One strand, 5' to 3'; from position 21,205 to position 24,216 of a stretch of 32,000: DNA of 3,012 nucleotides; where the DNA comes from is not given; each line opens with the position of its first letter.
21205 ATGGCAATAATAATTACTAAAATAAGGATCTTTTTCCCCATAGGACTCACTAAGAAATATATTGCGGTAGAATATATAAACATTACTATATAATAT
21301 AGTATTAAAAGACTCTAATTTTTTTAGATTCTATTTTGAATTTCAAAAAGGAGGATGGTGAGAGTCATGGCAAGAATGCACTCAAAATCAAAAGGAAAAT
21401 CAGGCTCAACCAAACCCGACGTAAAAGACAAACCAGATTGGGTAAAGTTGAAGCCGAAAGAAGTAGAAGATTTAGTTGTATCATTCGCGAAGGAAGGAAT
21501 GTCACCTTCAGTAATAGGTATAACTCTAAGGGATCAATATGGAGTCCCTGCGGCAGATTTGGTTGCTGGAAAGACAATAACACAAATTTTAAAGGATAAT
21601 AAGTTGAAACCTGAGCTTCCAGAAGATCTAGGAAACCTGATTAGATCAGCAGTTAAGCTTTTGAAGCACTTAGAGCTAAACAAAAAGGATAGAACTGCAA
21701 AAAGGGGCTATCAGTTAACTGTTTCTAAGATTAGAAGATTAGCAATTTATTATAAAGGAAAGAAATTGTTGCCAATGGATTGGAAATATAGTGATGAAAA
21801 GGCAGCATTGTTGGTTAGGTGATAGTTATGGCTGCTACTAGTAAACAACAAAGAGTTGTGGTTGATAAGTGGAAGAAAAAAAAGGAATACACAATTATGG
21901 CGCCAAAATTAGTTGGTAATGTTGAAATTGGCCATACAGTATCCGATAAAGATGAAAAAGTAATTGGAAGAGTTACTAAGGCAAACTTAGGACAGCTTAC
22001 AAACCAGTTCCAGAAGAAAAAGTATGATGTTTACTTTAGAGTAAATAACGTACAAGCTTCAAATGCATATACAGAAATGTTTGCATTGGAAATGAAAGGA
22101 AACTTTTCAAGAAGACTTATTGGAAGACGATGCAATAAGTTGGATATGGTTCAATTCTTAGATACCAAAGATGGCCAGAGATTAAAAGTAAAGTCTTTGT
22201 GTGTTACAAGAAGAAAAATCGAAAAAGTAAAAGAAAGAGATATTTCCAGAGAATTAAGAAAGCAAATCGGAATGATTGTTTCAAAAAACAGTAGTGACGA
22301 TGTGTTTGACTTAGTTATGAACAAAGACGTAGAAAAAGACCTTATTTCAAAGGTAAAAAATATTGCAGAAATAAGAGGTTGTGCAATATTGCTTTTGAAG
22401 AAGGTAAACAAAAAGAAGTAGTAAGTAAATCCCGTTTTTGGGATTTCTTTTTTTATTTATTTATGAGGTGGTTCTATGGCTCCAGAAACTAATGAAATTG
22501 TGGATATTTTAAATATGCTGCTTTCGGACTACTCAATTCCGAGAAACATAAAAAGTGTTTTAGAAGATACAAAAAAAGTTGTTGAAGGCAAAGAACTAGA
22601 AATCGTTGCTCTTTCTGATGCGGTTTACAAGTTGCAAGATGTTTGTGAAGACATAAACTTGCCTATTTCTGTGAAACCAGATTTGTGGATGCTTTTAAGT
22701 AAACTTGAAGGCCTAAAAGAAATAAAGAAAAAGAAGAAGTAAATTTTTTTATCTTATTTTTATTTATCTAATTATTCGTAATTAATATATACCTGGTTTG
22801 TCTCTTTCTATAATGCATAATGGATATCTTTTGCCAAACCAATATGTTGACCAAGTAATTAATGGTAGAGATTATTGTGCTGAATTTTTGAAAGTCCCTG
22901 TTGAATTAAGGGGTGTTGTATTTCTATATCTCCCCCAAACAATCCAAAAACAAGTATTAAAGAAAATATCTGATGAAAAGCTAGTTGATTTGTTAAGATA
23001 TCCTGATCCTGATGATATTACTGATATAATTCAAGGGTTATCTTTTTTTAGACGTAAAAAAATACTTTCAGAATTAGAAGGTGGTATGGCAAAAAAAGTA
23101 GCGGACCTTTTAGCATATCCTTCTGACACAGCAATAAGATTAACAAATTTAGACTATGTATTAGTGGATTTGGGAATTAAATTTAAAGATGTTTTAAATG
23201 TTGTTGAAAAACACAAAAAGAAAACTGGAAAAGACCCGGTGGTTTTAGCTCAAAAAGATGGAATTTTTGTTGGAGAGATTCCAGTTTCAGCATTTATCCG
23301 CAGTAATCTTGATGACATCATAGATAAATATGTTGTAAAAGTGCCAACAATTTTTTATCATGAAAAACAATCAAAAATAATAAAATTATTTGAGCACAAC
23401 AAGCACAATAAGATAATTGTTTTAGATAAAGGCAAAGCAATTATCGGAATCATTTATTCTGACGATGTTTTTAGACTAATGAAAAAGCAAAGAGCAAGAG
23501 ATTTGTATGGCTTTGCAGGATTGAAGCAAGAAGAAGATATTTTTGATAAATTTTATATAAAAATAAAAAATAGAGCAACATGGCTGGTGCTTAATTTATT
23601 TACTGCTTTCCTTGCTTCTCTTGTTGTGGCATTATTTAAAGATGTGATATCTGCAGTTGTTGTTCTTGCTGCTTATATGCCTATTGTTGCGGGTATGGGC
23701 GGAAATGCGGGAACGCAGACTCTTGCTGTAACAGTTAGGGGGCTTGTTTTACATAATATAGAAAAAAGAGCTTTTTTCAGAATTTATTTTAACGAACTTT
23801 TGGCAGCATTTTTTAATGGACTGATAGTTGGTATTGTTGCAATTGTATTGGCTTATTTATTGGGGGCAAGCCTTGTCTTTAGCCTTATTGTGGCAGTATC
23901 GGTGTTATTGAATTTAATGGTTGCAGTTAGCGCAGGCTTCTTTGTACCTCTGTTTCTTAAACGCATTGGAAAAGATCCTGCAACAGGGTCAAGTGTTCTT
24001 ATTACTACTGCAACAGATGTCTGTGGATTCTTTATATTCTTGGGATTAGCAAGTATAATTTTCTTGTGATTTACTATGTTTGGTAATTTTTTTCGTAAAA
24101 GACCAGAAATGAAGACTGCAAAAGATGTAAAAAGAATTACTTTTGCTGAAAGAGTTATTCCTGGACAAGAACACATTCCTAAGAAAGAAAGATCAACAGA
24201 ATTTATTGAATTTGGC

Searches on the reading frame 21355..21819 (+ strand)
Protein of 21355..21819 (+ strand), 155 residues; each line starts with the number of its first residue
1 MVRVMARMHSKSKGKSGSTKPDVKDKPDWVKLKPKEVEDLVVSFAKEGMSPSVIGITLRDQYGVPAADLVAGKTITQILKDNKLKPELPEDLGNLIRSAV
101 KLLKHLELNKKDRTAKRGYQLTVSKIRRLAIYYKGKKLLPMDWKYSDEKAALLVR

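Call 56: search_protein_families(library=pfam, proteins=[window:21355-21819:+], max_evalue=0.01)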
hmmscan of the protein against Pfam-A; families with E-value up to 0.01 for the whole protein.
window:21355-21819:+ (155 aa): 2 families
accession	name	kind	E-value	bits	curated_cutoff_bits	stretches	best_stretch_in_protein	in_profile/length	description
PF08069.17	Ribosomal_S13_N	-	3.7e-26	91.4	25.4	1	5-64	1-60/60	Ribosomal S13/S15 N-terminal domain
PF00312.27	Ribosomal_S15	-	2.1e-12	47.5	31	1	77-152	3-80/81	Ribosomal protein S15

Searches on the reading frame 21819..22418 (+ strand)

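Call 56: search_protein_families(library=pfam, proteins=[window:21819-22418:+], max_evalue=0.01)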
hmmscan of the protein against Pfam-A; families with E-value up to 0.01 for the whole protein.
window:21819-22418:+ (200 aa): 1 family
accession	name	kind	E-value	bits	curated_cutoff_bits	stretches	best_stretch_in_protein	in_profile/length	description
PF01015.23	Ribosomal_S3Ae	-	1.7e-36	126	29.3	1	10-192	2-184/191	Ribosomal S3Ae family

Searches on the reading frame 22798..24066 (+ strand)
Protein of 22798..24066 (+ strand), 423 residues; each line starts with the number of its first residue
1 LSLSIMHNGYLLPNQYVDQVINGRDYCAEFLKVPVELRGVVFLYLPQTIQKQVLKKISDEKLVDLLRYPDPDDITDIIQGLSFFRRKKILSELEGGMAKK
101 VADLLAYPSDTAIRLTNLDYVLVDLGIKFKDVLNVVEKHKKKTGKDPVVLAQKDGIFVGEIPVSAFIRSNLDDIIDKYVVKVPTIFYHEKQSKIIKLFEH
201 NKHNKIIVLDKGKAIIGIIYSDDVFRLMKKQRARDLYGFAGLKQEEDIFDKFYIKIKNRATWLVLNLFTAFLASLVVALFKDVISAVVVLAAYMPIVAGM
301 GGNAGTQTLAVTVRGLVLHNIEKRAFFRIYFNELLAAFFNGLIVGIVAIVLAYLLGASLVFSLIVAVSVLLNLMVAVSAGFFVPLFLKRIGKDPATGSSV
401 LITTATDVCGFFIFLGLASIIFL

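Call 56: search_protein_families(library=pfam, proteins=[window:22798-24066:+], max_evalue=0.01)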
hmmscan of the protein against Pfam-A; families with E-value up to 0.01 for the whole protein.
window:22798-24066:+ (423 aa): 3 families
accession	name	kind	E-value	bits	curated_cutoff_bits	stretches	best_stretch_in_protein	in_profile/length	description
PF01769.21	MgtE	-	4e-32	111.5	27.6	1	294-417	1-125/125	Divalent cation transporter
PF03448.22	MgtE_N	-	1.2e-11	45.4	25.9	1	31-110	23-102/102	MgtE intracellular N domain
PF00571.33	CBS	-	0.00044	21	24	1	181-228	8-55/57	CBS domain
